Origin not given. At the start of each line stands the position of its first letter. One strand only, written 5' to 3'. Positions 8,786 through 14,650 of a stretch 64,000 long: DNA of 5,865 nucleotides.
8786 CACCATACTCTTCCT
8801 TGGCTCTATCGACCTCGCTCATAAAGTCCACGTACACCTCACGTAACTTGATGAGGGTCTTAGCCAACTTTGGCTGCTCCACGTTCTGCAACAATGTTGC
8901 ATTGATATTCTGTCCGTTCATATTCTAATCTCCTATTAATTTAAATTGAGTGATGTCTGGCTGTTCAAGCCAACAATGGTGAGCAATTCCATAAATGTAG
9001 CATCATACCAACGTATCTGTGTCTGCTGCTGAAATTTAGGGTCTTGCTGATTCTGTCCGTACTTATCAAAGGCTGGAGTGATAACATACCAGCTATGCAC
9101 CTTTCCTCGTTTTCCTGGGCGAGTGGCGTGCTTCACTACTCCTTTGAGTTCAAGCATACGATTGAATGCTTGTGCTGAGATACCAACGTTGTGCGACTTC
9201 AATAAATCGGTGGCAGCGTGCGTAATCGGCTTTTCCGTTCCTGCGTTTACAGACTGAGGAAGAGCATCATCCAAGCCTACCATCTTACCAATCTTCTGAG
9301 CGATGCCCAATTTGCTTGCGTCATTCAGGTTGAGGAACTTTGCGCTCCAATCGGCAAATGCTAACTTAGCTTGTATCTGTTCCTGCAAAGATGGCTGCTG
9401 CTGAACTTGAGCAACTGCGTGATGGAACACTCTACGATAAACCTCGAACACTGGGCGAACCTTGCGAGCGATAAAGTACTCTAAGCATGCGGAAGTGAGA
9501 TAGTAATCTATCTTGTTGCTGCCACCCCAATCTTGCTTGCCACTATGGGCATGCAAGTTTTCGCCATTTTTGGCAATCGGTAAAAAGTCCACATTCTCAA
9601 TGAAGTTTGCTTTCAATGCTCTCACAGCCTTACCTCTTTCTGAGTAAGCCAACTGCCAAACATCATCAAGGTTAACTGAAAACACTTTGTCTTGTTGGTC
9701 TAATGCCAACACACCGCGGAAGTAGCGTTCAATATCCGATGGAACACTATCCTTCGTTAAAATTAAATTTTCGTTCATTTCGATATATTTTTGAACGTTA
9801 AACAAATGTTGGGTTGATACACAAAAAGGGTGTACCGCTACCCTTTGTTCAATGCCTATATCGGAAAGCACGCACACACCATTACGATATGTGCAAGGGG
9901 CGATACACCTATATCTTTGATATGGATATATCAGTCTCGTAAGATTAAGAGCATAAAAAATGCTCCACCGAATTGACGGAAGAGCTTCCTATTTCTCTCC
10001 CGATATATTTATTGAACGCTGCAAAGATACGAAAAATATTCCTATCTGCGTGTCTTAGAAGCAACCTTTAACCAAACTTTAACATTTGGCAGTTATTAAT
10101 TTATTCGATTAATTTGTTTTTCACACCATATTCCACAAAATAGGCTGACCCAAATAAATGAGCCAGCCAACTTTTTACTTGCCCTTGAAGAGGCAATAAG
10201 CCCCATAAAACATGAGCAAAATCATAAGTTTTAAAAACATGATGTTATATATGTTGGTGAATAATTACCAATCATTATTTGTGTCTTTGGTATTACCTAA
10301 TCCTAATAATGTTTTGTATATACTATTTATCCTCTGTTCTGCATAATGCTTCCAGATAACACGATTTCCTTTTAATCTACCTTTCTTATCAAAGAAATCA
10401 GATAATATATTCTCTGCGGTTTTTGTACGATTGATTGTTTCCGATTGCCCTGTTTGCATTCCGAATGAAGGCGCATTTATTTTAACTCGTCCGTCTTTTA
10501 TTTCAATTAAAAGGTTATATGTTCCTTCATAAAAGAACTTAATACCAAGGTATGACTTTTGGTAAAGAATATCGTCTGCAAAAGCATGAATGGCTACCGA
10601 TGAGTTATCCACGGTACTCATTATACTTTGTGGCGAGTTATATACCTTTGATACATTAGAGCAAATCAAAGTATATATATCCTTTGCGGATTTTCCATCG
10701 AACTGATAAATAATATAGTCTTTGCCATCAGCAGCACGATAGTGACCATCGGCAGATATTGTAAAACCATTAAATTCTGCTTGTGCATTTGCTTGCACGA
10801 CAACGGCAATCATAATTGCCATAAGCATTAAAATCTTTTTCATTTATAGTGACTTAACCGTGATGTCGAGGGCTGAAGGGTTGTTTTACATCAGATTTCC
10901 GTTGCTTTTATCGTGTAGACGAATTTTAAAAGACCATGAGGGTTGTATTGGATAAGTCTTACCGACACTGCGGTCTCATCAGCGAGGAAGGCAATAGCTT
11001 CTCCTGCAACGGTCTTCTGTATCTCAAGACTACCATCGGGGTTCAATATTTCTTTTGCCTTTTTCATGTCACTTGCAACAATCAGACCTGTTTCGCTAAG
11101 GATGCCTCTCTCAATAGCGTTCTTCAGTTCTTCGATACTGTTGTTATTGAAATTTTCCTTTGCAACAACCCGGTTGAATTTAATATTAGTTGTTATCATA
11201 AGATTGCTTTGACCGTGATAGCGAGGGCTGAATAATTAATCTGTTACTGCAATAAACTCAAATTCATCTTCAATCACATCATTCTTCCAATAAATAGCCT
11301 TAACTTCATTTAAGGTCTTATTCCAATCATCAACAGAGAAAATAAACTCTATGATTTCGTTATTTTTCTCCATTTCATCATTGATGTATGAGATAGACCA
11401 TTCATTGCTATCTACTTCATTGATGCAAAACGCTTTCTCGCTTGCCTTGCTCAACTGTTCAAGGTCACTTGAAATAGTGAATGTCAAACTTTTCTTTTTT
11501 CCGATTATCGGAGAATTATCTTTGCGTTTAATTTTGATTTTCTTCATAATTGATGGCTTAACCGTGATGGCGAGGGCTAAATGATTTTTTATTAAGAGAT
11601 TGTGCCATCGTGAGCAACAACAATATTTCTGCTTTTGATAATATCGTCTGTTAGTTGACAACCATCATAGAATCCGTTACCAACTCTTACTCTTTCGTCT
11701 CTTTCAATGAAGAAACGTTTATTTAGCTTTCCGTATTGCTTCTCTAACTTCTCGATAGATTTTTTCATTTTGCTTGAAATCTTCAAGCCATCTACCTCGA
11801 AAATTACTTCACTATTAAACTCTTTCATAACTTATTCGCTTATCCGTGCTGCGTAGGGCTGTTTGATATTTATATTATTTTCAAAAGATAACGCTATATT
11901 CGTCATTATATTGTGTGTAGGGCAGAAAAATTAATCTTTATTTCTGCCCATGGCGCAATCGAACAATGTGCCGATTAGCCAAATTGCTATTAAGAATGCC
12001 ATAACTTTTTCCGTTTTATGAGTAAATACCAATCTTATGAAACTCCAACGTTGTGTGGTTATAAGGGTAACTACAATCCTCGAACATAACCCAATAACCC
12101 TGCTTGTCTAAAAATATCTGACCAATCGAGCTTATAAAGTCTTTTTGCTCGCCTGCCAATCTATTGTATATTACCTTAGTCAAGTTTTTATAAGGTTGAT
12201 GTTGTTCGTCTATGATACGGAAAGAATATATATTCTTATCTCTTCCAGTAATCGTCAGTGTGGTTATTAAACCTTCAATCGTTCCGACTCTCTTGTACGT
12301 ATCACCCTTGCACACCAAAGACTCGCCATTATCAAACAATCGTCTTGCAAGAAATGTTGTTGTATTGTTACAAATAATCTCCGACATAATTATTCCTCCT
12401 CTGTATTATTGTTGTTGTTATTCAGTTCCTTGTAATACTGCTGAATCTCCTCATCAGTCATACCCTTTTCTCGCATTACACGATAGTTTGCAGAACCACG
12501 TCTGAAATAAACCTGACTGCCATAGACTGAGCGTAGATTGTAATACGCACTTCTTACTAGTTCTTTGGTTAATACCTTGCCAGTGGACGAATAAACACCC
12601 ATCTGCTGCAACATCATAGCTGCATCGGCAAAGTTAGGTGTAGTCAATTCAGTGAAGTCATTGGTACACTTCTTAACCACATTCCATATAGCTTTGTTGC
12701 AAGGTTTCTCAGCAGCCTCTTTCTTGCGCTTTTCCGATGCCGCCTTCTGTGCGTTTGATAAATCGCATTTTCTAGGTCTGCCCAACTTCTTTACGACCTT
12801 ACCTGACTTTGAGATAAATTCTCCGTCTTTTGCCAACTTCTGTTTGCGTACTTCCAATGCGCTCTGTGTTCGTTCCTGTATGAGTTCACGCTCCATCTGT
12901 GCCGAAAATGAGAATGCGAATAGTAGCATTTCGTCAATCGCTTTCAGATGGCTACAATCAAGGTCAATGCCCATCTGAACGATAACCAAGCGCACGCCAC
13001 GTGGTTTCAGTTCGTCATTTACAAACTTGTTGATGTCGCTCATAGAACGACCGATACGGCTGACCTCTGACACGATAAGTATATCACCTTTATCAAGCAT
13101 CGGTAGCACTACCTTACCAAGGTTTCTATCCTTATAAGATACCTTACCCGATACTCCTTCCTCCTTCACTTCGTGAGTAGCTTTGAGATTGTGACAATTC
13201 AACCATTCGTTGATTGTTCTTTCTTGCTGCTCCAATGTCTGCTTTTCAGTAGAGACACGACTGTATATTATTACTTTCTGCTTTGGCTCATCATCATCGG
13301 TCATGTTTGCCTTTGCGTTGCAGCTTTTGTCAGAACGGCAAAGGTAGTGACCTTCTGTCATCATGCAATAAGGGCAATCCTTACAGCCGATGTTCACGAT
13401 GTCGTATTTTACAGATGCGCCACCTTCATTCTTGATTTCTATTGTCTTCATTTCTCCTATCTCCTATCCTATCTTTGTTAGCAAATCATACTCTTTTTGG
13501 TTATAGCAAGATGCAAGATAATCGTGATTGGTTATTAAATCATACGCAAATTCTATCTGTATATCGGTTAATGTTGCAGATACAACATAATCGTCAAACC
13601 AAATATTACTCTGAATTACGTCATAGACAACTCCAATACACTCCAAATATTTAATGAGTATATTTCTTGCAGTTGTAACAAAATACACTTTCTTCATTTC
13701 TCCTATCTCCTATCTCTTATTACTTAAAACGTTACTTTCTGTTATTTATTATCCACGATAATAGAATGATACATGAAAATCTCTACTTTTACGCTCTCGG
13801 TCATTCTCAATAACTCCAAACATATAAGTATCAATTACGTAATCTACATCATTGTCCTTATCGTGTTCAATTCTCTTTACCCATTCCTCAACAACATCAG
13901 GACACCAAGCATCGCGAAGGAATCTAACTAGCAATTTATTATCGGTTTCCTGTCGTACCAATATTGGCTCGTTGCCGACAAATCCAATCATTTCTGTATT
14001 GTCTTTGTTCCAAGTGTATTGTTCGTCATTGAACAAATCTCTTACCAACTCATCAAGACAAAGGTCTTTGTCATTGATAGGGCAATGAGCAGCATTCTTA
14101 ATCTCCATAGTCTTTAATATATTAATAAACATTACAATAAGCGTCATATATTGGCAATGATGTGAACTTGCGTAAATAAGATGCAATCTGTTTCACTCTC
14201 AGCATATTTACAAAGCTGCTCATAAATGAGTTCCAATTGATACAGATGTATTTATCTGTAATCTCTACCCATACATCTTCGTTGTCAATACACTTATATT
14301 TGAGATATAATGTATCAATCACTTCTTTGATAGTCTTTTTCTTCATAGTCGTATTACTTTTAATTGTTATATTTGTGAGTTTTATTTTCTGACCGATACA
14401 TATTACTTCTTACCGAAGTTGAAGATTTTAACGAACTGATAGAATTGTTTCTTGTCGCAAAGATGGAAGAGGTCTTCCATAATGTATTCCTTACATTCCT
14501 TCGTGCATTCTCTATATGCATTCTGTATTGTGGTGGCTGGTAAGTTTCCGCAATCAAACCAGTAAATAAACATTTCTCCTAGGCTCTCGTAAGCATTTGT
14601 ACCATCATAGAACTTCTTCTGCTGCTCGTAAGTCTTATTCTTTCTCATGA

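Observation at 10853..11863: Conserved ~25-nt spacer repeat between unrelated small genes, next to a serine recombinase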

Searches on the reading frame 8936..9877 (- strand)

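Call 11: search_protein_families(library=pfam, proteins=[window:8936-9877:-], max_evalue=0.01)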
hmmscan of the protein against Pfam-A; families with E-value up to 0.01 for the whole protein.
window:8936-9877:- (313 aa): 0 families

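Call 12: search_protein_families(library=phrogs, proteins=[window:8936-9877:-], max_evalue=0.01)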
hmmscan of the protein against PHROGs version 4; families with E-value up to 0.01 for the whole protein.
window:8936-9877:- (313 aa): 2 families
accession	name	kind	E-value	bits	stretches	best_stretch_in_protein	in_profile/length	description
phrog_129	-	transcription regulation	3.3e-08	34.7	1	142-302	95-269/273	transcriptional regulator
phrog_8274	-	unknown function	0.0059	17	1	103-217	58-173/354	-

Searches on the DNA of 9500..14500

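Call 16: search_rna_families(source=window, start=9500, end=14500, threshold=evalue, max_evalue=10)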
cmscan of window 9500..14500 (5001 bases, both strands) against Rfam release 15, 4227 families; matches with E-value up to 10: 4.
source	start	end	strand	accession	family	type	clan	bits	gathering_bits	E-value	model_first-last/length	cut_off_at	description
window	11813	11895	+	RF01455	DPB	Cis-reg;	-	24.5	40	1.2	1-86/86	no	Stem loopII regulatory element in POLB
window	10138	10173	-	RF00752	mir-14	Gene; miRNA;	-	18.8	53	2.6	13-51/63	no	mir-14 microRNA precursor family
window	9853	9902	+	RF01189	sn1502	Gene; snRNA; snoRNA; CD-box;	-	18.5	60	4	1-87/87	no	Small nucleolar RNA sn1502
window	12452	12509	-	RF01143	sR16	Gene; snRNA; snoRNA; CD-box;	-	17.3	70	7.5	1-53/53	no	Small nucleolar RNA sR16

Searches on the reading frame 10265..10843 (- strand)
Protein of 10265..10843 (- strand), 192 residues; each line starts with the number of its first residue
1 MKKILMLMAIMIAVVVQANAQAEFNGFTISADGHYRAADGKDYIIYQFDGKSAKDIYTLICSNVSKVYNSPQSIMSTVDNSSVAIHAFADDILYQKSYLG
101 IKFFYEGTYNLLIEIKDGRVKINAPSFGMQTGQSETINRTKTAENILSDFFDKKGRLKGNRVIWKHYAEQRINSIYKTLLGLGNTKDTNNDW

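Call 11: search_protein_families(library=pfam, proteins=[window:10265-10843:-], max_evalue=0.01)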
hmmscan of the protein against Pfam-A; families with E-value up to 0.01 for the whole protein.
window:10265-10843:- (192 aa): 1 family
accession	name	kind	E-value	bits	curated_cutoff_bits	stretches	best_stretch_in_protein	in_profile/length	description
PF14730.11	DUF4468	-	7.6e-05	23.5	22.6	1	46-124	5-85/92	Domain of unknown function (DUF4468) with TBP-like fold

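Call 12: search_protein_families(library=phrogs, proteins=[window:10265-10843:-], max_evalue=0.01)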
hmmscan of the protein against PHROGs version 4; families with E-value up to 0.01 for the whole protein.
window:10265-10843:- (192 aa): 1 family
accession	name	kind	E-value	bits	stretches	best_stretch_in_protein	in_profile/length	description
phrog_4002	-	unknown function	6.8e-05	23.6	1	1-143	1-143/171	-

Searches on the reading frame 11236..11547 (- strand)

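Call 11: search_protein_families(library=pfam, proteins=[window:11236-11547:-], max_evalue=0.01)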
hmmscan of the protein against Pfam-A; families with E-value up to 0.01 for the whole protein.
window:11236-11547:- (103 aa): 0 families

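Call 12: search_protein_families(library=phrogs, proteins=[window:11236-11547:-], max_evalue=0.01)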
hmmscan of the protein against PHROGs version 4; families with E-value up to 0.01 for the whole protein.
window:11236-11547:- (103 aa): 1 family
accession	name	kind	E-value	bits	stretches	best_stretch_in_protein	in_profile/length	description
phrog_29946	-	unknown function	0.00038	21.4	1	27-91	9-65/103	-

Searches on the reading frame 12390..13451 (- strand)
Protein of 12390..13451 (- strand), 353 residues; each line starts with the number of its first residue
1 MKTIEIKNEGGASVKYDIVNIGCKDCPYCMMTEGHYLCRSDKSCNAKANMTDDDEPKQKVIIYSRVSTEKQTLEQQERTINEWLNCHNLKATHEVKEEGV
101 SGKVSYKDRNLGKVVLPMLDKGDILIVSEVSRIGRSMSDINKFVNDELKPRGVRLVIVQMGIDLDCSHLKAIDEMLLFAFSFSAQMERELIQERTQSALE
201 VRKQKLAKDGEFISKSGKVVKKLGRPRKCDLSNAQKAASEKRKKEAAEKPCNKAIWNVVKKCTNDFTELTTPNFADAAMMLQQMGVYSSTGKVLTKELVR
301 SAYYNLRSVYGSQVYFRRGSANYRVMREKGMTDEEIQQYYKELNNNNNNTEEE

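Call 11: search_protein_families(library=pfam, proteins=[window:12390-13451:-], max_evalue=0.01)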
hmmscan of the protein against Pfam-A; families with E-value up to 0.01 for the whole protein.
window:12390-13451:- (353 aa): 1 family
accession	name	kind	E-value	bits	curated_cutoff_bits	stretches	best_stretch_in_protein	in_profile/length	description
PF00239.26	Resolvase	-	3.2e-27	95.9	23.3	1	60-205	1-142/145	Resolvase, N terminal domain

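Call 12: search_protein_families(library=phrogs, proteins=[window:12390-13451:-], max_evalue=0.01)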
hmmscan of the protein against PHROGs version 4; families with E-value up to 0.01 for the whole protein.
window:12390-13451:- (353 aa): 3 families
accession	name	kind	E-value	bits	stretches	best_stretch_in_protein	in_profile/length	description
phrog_125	-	DNA, RNA and nucleotide metabolism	4.2e-33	115.9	1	51-233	13-182/254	DNA invertase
phrog_95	-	integration and excision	5.2e-27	95.7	1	47-204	77-235/651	integrase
phrog_6620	-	integration and excision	2.2e-06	28.4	1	49-185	47-178/201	transposase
